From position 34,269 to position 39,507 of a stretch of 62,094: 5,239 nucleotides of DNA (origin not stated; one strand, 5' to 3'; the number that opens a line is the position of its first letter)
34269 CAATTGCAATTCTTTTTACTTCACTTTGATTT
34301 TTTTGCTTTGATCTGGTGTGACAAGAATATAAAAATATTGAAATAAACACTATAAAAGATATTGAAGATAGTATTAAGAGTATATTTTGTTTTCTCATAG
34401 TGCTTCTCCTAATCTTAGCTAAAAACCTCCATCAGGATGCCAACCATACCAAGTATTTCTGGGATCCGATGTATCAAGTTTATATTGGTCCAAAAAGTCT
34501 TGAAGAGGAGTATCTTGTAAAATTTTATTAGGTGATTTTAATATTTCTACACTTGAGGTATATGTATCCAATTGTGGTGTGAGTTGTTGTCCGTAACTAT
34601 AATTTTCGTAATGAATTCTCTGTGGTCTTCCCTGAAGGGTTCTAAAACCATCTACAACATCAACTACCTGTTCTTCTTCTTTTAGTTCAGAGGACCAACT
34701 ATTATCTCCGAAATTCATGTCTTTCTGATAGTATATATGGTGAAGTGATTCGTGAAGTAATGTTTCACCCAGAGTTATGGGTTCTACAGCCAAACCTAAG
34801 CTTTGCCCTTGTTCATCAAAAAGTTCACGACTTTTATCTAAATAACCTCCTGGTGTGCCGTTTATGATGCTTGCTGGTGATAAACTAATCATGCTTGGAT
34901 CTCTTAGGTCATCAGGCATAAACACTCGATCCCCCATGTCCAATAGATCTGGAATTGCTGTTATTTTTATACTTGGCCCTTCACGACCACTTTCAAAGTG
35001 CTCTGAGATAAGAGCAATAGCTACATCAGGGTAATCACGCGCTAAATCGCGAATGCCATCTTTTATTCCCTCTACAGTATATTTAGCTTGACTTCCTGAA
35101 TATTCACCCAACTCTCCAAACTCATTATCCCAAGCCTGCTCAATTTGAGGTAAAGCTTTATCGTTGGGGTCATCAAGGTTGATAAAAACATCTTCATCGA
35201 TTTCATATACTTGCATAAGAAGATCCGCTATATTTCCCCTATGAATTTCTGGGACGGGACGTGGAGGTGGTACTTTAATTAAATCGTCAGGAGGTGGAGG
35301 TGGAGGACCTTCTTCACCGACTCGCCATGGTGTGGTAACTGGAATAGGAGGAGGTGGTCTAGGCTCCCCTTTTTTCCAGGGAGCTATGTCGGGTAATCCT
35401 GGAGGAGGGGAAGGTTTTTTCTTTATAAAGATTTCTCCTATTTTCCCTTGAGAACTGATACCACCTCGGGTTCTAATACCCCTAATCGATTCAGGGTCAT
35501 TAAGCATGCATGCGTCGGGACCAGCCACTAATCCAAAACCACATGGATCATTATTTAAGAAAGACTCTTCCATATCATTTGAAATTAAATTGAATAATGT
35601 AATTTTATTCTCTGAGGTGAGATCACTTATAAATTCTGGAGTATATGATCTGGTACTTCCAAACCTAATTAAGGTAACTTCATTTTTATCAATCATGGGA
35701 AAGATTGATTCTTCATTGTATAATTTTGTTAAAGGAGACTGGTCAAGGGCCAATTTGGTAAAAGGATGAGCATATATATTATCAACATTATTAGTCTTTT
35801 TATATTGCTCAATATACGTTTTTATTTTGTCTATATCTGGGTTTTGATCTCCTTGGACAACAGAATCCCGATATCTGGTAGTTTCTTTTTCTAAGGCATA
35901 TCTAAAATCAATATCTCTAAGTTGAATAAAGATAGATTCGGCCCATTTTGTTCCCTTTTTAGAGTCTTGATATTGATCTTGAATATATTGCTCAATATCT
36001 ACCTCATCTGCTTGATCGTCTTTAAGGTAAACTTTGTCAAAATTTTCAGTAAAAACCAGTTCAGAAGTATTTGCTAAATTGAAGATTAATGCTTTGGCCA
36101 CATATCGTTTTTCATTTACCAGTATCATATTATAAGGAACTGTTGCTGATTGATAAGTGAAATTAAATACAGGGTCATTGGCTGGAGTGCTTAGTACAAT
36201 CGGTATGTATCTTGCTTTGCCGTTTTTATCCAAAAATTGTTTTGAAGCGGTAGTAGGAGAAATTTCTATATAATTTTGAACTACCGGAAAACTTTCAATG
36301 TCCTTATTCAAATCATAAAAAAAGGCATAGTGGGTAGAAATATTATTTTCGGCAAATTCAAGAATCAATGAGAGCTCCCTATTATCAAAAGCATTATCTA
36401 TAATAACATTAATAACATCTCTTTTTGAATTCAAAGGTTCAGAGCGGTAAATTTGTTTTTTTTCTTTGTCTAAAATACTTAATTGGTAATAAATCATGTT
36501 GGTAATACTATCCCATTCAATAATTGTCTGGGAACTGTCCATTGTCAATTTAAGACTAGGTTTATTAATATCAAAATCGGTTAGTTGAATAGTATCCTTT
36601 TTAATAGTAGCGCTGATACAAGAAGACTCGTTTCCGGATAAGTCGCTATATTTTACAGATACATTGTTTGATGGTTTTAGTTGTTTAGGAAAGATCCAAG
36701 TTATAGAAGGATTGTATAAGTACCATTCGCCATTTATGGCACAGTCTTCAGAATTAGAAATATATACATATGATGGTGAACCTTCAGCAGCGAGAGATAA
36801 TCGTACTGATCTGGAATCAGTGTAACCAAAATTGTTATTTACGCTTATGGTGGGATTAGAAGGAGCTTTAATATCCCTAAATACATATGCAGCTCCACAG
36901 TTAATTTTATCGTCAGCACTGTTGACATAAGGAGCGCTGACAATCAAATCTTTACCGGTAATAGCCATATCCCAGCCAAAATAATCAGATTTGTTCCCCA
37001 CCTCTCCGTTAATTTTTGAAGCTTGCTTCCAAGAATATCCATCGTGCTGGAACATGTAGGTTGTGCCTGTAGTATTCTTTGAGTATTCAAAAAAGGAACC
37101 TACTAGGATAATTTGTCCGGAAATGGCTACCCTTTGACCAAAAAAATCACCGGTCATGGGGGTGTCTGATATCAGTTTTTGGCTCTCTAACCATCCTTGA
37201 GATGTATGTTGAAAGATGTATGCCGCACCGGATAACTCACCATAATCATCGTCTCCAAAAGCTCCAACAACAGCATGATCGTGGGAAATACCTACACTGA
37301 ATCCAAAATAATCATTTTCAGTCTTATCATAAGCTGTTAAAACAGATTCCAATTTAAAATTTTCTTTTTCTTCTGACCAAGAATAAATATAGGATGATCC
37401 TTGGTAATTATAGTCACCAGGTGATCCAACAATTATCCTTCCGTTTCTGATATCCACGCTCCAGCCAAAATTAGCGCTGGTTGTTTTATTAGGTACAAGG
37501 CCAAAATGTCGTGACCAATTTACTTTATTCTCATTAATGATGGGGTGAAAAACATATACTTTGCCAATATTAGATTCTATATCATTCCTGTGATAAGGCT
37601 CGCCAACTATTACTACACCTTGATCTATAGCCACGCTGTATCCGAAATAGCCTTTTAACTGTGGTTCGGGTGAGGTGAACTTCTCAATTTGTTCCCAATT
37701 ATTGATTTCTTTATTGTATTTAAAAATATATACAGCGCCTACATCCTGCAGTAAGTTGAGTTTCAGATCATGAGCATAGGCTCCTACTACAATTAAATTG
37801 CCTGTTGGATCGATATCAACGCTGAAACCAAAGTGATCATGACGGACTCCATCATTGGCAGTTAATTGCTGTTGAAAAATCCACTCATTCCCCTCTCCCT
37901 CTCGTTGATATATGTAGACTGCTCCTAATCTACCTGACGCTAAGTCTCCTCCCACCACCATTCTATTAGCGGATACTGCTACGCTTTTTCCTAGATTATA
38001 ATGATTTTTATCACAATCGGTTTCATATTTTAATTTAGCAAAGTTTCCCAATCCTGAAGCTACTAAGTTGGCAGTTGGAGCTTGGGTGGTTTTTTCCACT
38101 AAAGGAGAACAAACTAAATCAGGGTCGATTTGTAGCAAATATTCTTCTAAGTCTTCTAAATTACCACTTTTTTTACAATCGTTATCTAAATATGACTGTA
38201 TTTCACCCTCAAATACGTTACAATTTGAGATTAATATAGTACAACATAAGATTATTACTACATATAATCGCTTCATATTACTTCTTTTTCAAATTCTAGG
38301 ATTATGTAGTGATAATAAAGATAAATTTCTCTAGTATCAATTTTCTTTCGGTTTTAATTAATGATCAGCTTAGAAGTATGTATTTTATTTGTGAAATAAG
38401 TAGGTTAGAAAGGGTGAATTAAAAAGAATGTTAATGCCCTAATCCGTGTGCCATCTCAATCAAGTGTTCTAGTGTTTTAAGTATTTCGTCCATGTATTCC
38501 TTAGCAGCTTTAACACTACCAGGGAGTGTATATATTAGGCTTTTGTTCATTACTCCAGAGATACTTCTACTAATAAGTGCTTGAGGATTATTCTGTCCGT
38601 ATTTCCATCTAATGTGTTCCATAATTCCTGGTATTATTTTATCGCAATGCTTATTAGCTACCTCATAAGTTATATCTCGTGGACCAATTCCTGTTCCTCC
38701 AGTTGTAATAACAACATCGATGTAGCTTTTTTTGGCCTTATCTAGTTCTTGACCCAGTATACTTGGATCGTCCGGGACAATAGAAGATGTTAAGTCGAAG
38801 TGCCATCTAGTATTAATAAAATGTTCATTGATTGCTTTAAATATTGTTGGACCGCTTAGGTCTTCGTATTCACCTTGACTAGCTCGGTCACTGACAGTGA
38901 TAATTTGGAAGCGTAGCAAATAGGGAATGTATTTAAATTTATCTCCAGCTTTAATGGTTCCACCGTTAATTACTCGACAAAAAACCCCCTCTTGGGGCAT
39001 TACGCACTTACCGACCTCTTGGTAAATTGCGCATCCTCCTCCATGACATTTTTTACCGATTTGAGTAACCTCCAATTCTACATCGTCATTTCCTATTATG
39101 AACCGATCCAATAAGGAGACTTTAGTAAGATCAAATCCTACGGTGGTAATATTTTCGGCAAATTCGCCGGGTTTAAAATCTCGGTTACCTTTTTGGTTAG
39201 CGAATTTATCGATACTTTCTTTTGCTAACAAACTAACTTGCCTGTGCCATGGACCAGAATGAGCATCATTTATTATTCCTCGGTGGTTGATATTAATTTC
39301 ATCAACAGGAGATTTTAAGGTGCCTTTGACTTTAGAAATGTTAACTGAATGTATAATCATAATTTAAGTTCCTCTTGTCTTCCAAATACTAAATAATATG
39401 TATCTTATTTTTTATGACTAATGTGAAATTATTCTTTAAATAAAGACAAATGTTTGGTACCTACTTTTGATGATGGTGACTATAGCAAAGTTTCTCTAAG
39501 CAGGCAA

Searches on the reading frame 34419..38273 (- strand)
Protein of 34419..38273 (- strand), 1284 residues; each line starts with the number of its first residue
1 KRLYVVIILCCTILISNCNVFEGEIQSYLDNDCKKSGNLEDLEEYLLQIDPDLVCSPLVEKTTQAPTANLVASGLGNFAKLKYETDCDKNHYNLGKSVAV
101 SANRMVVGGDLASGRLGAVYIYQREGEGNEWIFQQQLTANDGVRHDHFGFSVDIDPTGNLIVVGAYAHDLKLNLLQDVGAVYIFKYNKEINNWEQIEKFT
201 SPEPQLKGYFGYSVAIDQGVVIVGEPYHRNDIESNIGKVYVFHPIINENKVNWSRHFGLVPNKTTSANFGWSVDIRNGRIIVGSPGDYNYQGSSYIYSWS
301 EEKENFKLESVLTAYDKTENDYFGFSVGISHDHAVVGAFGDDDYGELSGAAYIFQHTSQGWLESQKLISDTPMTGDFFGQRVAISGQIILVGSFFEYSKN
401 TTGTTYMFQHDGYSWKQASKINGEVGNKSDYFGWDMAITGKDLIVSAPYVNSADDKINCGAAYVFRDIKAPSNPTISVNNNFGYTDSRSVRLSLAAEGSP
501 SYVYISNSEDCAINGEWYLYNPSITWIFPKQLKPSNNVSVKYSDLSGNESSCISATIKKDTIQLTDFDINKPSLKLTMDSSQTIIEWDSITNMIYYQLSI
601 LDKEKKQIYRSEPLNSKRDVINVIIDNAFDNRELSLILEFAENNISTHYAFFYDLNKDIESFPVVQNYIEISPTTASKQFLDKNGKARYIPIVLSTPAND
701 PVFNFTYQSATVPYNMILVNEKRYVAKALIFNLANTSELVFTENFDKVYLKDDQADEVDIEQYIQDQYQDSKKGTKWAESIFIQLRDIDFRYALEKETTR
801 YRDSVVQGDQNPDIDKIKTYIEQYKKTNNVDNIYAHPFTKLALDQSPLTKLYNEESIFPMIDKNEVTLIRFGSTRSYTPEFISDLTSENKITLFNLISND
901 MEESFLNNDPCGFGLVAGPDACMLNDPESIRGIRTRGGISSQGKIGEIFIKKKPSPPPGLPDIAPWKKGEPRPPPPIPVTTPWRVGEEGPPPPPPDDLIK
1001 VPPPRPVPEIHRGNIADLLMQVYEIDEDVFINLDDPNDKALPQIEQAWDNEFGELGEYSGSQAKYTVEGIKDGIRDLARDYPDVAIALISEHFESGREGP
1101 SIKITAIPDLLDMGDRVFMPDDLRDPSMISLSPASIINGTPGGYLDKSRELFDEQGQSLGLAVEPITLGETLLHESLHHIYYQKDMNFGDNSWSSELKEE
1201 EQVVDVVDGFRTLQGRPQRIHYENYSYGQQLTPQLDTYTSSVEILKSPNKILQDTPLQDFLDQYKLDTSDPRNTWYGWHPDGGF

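Call 16: search_protein_families(library=pfam, proteins=[window:34419-38273:-], max_evalue=0.00001)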
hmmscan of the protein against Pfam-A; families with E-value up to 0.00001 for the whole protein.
window:34419-38273:- (1284 aa): 1 family
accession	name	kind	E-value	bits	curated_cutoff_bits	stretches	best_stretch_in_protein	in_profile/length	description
PF14312.12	FG-GAP_2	-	4.4e-67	222.5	23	5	309-354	4-49/49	FG-GAP repeat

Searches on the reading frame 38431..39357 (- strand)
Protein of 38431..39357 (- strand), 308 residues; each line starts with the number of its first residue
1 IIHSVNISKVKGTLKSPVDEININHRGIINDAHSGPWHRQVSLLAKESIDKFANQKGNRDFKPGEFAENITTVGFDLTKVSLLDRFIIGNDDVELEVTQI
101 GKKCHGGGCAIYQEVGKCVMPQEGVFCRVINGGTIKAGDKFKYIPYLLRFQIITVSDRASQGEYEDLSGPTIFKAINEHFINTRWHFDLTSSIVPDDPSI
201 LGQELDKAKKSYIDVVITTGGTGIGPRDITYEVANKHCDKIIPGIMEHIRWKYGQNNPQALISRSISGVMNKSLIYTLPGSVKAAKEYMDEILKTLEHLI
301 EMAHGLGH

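Call 70: search_protein_families(library=pfam, proteins=[window:38431-39357:-], max_evalue=0.00001)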
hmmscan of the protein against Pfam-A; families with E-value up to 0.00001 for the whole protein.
window:38431-39357:- (308 aa): 2 families
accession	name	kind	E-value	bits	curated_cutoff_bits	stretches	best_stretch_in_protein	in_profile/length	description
PF00994.29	MoCF_biosynth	-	5.6e-27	94.7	26.6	1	152-298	2-144/144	Probable molybdopterin binding domain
PF03473.23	MOSC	-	1.4e-12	48.1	22.7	1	32-140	3-118/120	MOSC domain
